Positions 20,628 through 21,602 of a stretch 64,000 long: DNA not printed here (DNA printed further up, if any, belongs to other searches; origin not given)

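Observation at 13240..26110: About 12.9-kb integrase-less, AT-rich defence-type island wedged between gcvP and the HDAC gene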

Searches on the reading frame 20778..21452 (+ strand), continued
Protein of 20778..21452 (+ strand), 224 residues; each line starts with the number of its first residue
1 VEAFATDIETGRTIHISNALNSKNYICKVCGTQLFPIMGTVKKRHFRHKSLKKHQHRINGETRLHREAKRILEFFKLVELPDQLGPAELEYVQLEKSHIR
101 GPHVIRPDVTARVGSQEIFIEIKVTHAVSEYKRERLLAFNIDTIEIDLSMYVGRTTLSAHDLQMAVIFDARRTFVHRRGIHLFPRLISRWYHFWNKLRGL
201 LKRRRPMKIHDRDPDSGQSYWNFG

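Call 124: search_dna_similar(query=window:20778-21452:+, collection=phages, mode=protein, max_rows=10, max_evalue=0.001)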
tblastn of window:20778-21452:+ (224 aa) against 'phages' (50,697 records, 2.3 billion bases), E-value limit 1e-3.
No match.
